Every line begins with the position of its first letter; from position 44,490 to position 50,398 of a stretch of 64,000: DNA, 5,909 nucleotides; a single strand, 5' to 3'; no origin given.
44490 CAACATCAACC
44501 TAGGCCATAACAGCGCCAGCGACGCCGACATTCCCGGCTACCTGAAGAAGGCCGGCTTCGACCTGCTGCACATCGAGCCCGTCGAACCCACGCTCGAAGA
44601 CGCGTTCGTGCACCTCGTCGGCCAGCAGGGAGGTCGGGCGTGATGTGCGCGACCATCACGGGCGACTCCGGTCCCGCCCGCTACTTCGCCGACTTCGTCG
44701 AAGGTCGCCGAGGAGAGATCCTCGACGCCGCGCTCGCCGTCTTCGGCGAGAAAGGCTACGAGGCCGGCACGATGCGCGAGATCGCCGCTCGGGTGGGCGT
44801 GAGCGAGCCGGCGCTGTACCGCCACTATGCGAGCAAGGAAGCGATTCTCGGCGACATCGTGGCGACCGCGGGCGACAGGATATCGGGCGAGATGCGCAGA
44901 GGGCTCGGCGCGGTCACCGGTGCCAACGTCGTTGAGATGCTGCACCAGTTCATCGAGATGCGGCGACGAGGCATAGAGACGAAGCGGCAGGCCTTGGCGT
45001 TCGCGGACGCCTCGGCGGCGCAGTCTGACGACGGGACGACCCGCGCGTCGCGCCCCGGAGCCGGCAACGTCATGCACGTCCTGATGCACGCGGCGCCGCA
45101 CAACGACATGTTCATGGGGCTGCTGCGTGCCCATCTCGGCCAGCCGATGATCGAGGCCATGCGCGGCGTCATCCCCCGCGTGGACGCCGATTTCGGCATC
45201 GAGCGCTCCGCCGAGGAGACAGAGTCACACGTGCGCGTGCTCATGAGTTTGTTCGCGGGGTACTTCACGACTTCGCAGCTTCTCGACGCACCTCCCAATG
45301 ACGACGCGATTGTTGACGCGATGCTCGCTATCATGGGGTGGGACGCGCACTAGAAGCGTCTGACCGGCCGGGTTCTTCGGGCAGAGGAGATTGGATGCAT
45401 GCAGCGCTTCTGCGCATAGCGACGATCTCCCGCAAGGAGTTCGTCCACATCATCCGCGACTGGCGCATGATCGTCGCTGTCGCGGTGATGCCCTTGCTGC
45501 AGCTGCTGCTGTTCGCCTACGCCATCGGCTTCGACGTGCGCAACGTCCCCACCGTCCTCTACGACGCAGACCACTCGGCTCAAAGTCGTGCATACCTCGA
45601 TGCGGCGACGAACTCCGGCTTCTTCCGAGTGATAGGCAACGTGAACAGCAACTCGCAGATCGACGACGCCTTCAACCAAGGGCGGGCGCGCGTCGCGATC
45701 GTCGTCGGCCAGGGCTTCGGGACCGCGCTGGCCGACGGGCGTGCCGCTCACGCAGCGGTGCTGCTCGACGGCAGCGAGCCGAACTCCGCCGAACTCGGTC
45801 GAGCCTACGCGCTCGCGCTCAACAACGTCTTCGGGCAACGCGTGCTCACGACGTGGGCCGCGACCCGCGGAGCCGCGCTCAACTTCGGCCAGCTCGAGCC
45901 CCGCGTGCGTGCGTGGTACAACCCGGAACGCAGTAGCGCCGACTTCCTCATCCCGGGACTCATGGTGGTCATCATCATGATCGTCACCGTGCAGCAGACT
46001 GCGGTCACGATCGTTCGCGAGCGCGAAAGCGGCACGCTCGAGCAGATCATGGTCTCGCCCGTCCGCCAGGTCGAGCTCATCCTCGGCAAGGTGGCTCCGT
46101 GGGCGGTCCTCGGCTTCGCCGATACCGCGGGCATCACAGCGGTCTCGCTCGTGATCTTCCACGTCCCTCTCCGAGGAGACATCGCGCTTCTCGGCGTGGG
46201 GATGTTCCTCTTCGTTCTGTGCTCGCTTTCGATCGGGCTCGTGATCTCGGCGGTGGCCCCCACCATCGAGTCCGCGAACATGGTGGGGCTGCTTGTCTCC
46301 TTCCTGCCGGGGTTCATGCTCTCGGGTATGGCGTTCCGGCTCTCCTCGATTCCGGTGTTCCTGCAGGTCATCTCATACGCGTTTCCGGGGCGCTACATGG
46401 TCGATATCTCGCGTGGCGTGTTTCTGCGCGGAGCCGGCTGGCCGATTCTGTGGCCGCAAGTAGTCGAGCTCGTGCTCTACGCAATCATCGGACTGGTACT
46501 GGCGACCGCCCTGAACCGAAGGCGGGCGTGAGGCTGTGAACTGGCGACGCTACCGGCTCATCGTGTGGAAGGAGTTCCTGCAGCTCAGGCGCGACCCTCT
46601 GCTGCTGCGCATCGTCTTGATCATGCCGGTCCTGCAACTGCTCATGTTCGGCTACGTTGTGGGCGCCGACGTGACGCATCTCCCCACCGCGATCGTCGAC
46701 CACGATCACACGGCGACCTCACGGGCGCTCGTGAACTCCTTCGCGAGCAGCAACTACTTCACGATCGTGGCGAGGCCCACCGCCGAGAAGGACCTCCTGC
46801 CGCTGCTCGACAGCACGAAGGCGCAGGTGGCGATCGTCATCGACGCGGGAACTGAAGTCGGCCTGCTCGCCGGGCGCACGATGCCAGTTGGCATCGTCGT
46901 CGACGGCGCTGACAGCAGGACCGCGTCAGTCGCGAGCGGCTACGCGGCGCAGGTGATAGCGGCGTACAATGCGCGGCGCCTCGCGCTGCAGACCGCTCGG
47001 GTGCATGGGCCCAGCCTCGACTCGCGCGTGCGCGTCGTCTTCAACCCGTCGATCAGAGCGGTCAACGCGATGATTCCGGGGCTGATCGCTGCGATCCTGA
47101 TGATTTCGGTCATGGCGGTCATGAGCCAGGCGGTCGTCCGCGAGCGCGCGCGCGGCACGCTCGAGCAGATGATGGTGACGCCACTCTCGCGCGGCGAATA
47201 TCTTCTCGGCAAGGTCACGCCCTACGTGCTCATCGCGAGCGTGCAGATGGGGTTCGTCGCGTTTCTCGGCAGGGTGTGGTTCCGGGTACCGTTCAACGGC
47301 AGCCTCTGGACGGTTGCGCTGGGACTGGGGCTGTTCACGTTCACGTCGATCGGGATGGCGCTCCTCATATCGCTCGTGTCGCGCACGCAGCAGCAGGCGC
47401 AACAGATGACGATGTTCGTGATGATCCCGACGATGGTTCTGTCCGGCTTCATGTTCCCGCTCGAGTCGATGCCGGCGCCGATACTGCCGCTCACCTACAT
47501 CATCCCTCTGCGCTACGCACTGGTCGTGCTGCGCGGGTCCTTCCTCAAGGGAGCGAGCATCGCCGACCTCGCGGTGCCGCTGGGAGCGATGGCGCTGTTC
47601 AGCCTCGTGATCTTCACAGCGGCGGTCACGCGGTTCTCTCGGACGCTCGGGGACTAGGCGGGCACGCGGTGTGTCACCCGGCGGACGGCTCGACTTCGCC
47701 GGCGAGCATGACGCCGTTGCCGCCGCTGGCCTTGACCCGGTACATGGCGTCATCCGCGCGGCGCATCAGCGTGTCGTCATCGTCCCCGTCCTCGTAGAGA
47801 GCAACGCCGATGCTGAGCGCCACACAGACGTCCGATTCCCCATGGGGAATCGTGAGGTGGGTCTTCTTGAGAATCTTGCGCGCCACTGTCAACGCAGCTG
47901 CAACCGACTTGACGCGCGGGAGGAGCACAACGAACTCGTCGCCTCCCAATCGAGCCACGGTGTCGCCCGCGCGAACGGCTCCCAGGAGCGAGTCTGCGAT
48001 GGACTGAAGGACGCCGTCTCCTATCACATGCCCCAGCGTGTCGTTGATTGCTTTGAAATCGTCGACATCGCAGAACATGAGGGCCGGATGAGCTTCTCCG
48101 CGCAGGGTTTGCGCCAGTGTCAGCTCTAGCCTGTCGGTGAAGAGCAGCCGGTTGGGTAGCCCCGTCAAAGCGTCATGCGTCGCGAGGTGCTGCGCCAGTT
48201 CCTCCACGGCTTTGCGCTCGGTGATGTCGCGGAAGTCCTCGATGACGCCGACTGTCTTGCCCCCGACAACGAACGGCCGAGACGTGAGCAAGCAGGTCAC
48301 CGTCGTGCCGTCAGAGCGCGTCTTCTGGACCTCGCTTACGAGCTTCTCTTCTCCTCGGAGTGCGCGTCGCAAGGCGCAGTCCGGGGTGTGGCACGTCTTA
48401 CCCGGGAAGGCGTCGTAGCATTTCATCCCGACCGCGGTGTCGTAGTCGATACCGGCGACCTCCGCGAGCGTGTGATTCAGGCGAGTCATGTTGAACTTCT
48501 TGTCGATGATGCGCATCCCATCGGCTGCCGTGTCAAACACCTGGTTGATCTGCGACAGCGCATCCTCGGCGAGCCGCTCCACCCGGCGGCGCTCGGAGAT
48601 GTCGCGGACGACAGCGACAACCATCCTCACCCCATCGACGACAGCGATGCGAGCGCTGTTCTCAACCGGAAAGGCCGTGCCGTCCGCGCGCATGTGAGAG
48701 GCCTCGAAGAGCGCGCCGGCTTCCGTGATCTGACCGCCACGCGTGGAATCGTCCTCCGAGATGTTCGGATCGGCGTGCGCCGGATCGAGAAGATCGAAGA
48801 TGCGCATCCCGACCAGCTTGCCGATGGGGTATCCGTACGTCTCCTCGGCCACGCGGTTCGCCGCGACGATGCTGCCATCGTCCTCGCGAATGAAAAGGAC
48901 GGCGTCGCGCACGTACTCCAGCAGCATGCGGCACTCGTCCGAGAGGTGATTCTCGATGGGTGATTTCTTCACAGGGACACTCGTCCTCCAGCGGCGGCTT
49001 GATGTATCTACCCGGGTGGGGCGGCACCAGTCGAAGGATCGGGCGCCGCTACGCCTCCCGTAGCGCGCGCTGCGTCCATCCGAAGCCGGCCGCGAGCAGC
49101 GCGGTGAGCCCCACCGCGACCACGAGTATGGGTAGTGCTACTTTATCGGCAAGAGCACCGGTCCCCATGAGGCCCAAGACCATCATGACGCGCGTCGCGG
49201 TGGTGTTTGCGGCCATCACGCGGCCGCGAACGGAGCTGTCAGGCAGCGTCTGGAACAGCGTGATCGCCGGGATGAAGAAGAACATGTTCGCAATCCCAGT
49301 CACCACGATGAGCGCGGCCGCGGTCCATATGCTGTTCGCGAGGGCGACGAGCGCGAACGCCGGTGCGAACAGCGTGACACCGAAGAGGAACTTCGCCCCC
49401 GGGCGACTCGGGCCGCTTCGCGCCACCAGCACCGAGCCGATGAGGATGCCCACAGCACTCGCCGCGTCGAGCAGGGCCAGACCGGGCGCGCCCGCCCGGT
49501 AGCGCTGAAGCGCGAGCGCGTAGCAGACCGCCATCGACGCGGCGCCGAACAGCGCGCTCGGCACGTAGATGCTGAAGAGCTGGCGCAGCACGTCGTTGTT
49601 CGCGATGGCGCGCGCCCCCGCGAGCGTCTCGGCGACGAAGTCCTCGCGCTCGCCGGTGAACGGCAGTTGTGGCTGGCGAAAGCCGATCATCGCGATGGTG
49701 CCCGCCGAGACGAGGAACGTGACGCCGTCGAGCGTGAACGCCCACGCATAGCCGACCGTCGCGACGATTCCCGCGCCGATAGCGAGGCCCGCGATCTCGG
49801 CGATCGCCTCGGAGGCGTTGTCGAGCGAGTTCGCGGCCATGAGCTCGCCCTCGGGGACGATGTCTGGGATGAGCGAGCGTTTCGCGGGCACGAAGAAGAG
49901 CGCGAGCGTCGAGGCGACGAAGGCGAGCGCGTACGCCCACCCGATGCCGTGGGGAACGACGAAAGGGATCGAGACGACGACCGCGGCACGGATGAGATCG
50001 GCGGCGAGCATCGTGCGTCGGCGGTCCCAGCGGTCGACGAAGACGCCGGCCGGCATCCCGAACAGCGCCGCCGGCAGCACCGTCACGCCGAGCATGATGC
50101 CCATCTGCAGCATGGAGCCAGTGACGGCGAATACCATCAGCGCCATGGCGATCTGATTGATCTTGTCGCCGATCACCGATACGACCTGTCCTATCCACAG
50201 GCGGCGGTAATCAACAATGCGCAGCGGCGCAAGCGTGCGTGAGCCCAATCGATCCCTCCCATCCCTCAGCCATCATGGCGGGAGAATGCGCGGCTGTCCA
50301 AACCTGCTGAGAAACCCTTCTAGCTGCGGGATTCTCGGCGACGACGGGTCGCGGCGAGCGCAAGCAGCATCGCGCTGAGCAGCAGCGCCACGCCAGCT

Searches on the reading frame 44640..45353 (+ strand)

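Call 71: search_protein_families(library=pfam, proteins=[window:44640-45353:+], max_evalue=0.00001)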
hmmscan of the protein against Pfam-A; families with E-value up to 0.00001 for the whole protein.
window:44640-45353:+ (237 aa): 1 family
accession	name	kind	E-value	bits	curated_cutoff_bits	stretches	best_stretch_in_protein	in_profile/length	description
PF00440.29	TetR_N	-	2.7e-19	69.1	24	1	27-71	1-45/47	Bacterial regulatory proteins, tetR family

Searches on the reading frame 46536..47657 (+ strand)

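Call 72: search_protein_families(library=pfam, proteins=[window:46536-47657:+], max_evalue=0.00001)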
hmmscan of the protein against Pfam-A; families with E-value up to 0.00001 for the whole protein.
window:46536-47657:+ (373 aa): 4 families
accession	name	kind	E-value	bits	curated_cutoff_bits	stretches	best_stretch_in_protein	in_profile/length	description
PF12698.13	ABC2_membrane_3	-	6.8e-53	180.4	31.6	1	26-364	6-346/347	ABC-2 family transporter protein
PF01061.29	ABC2_membrane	-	1.4e-30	106.8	26.9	1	179-336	50-210/211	ABC-2 type transporter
PF12679.13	ABC2_membrane_2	-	2.2e-17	63.7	27.2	1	9-369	3-280/283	ABC-2 family transporter protein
PF12730.13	ABC2_membrane_4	-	2.4e-07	31.3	27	0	183-287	55-167/179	ABC-2 family transporter protein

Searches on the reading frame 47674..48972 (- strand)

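Call 72: search_protein_families(library=pfam, proteins=[window:47674-48972:-], max_evalue=0.00001)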
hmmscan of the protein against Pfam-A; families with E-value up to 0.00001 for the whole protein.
window:47674-48972:- (432 aa): 5 families
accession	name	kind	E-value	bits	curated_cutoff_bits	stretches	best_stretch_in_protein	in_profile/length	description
PF00990.26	GGDEF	-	6.4e-46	156.5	23.8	1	264-419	1-160/161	Diguanylate cyclase, GGDEF domain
PF08448.16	PAS_4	-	1.2e-20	74.2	23.1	1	146-254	1-109/110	PAS fold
PF13426.13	PAS_9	-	3.2e-20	72.8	27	2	24-127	3-103/103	PAS domain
PF00989.32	PAS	-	3.1e-13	50.1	22.6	1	143-249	4-112/113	PAS fold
PF13188.13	PAS_8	-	1.9e-09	37.5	21.8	0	141-191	2-49/65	PAS domain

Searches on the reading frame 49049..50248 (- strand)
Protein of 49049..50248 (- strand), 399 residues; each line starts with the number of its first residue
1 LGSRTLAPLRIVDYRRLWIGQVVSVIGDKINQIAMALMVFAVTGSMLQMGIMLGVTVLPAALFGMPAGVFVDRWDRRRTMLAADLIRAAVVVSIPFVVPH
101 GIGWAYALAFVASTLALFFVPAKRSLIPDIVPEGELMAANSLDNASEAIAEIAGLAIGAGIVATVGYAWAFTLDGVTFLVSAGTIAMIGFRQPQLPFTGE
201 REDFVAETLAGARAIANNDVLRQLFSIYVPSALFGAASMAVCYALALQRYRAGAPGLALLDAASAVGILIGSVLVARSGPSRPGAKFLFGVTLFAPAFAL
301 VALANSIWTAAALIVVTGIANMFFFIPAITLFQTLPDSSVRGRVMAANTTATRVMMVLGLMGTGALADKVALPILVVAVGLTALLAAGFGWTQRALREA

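Call 72: search_protein_families(library=pfam, proteins=[window:49049-50248:-], max_evalue=0.00001)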
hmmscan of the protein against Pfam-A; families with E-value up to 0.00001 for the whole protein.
window:49049-50248:- (399 aa): 2 families
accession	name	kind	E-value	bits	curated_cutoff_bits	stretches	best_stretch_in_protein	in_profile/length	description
PF07690.21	MFS_1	-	2.8e-27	96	33.4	1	17-359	1-346/347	Major Facilitator Superfamily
PF05977.19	MFS_3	-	4.3e-24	85.3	27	1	5-392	3-391/524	Transmembrane secretion effector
